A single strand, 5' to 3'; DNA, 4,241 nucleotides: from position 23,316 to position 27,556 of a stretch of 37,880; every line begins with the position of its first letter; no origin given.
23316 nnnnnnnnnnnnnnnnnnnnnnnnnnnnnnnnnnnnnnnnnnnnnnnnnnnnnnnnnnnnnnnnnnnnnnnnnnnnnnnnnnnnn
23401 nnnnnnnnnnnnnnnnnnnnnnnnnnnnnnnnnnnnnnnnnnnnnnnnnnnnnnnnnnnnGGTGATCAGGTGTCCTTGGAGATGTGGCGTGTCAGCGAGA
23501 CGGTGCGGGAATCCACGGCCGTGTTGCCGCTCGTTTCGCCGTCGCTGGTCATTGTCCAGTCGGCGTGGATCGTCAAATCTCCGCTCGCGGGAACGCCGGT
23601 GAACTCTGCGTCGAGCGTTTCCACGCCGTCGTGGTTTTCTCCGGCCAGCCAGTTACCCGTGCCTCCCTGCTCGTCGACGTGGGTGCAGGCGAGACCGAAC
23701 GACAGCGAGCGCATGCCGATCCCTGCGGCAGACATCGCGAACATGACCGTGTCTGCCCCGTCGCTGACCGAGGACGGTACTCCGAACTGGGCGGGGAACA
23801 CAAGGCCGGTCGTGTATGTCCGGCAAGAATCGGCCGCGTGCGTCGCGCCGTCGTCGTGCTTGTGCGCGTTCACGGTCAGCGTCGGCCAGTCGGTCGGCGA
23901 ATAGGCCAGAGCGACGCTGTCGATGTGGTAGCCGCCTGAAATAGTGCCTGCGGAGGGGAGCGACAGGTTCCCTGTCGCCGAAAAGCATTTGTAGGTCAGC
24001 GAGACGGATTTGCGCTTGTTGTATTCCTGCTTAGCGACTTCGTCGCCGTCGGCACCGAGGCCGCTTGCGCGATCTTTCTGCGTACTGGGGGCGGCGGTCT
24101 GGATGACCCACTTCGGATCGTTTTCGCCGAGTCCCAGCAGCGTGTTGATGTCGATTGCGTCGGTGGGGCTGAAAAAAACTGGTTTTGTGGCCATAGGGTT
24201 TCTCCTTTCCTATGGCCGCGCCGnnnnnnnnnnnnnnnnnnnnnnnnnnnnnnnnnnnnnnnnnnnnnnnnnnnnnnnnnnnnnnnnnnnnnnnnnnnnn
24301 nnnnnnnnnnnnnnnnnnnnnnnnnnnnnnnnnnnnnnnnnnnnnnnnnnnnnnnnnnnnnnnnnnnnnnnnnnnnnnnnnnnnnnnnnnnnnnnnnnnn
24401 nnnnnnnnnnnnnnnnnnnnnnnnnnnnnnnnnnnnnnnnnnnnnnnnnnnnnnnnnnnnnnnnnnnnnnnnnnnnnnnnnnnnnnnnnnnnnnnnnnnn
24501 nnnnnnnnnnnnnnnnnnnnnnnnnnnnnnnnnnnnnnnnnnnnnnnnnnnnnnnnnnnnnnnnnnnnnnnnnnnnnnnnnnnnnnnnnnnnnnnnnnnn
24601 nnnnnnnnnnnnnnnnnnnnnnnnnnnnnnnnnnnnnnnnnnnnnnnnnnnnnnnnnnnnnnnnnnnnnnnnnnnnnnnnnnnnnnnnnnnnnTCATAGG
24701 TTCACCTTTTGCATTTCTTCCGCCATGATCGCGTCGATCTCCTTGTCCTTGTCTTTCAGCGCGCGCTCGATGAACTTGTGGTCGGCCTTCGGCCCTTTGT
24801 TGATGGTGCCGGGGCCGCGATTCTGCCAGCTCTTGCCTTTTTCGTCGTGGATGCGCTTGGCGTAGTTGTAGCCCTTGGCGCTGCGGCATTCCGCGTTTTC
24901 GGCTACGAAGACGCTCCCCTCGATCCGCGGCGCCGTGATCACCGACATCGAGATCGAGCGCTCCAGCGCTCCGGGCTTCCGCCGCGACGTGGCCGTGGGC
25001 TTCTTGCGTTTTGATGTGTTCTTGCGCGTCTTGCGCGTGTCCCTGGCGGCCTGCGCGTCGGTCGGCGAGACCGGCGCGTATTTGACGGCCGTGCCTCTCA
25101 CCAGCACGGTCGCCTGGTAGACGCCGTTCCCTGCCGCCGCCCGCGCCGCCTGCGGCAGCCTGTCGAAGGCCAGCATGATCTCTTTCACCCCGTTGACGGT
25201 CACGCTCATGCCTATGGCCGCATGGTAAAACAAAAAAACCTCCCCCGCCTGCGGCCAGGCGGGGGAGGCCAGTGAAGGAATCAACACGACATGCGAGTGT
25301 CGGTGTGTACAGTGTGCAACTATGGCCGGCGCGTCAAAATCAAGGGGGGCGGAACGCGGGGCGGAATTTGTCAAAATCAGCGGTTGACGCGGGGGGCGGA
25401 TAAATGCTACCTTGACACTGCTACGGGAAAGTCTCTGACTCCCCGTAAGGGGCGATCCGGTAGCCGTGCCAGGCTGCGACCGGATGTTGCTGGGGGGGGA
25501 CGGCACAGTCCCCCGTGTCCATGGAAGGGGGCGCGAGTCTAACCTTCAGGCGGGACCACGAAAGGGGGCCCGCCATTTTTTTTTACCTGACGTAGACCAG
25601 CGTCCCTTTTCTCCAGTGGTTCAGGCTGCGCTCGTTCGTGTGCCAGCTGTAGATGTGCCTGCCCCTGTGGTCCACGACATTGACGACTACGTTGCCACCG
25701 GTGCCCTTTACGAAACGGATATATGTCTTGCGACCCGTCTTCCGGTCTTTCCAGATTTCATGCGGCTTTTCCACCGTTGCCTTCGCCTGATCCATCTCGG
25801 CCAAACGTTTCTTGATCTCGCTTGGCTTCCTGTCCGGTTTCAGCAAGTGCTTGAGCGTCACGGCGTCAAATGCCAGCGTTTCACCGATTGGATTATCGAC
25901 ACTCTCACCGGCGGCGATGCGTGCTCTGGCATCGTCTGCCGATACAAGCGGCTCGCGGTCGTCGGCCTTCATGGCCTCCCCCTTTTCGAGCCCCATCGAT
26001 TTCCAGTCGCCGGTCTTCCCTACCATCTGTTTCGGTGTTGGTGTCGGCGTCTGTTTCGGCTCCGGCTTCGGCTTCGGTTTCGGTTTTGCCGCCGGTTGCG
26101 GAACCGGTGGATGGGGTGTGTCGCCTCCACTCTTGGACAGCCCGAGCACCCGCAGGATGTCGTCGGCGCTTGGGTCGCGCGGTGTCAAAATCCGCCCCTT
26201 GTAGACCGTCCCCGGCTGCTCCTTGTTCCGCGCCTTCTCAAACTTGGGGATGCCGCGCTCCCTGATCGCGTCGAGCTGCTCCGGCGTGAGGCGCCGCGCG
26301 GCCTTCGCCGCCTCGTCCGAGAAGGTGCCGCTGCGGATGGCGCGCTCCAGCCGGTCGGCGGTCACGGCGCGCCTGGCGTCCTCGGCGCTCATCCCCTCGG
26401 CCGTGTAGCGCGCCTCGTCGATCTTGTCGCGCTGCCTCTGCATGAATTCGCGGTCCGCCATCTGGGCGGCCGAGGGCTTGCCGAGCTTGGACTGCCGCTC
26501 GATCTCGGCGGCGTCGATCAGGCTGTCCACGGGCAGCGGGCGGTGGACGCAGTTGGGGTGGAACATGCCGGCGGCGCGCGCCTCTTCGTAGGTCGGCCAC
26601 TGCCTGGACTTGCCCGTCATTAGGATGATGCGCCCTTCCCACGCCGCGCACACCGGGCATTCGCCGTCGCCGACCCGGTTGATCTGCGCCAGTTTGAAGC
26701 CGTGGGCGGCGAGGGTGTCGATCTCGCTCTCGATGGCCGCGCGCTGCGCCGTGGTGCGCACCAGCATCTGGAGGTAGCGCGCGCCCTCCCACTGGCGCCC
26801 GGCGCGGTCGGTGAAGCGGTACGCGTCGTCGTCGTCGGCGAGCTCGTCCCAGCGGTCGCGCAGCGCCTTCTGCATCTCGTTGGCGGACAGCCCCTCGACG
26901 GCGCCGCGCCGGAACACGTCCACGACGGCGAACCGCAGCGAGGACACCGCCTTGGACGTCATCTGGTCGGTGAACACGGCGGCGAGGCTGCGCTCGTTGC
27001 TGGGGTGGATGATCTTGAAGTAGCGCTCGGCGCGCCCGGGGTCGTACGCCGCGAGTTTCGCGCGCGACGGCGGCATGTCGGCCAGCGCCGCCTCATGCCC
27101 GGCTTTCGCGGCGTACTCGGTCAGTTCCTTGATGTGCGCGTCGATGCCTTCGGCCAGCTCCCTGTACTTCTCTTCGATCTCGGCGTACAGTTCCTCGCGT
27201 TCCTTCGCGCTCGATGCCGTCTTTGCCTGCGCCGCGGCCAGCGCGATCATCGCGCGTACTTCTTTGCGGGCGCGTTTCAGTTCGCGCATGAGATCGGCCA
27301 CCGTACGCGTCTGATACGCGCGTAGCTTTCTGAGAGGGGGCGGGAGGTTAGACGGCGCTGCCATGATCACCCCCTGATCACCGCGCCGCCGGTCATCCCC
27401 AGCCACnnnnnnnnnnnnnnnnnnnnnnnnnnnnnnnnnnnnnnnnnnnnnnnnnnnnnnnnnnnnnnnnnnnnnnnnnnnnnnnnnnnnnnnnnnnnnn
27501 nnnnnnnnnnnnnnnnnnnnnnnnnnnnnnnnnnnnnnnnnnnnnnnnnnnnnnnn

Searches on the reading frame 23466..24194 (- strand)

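Call 9: search_protein_families(library=pfam, proteins=[window:23466-24194:-], max_evalue=0.01)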
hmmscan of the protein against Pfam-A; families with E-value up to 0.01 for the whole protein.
window:23466-24194:- (242 aa): 0 families

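Call 84: search_protein_families(library=phrogs, proteins=[window:23466-24194:-], max_evalue=0.01)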
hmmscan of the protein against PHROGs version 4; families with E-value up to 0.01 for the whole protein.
window:23466-24194:- (242 aa): 1 family
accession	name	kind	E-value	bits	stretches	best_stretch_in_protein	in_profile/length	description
phrog_38168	-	unknown function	0.0033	18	1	41-167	54-175/220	-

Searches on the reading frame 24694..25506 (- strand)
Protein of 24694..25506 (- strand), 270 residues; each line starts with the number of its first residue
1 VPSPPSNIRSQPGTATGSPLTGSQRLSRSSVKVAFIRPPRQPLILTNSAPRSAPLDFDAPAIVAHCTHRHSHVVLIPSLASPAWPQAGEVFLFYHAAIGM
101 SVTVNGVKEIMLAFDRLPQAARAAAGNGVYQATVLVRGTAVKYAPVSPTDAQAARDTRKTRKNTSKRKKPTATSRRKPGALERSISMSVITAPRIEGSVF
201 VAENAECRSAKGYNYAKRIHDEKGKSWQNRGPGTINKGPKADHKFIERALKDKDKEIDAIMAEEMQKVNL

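Call 9: search_protein_families(library=pfam, proteins=[window:24694-25506:-], max_evalue=0.01)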
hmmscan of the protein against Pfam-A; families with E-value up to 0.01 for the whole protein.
window:24694-25506:- (270 aa): 0 families

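Call 84: search_protein_families(library=phrogs, proteins=[window:24694-25506:-], max_evalue=0.01)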
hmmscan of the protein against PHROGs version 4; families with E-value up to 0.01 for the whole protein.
window:24694-25506:- (270 aa): 1 family
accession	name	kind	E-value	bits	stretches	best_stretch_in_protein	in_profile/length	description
phrog_5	-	connector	2.8e-07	31.6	1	95-267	86-207/239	tail completion or Neck1 protein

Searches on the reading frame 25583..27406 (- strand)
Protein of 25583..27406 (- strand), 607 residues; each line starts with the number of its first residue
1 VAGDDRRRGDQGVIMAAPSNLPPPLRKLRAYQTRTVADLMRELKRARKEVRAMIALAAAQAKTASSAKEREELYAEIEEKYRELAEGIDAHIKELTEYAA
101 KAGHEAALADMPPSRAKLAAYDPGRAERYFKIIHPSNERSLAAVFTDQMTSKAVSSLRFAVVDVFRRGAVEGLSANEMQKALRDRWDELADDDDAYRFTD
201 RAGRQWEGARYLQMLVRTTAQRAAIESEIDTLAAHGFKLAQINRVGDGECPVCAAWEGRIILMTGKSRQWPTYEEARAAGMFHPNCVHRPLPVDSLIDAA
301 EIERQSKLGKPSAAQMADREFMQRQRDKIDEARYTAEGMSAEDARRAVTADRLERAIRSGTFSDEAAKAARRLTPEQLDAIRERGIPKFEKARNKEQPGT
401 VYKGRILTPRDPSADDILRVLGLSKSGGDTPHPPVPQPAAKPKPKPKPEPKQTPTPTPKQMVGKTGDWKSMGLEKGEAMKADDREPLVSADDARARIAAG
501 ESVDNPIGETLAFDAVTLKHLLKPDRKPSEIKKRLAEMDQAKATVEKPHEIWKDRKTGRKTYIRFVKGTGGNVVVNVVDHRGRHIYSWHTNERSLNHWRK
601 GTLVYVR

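Call 10: search_protein_families(library=pfam, proteins=[window:25583-27406:-], max_evalue=0.01)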
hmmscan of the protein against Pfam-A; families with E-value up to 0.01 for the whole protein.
window:25583-27406:- (607 aa): 3 families
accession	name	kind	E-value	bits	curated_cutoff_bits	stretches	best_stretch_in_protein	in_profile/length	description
PF06152.16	Phage_min_cap2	-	6.2e-15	55.4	26.3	1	25-293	49-282/366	Phage minor capsid protein 2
PF18810.6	PBECR2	-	1.6e-09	38.5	27.1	1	502-605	16-119/120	phage-Barnase-EndoU-ColicinE5/D-RelE like nuclease2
PF04107.18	GCS2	-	0.0057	16.5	21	0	47-133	23-111/291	Glutamate-cysteine ligase family 2(GCS2)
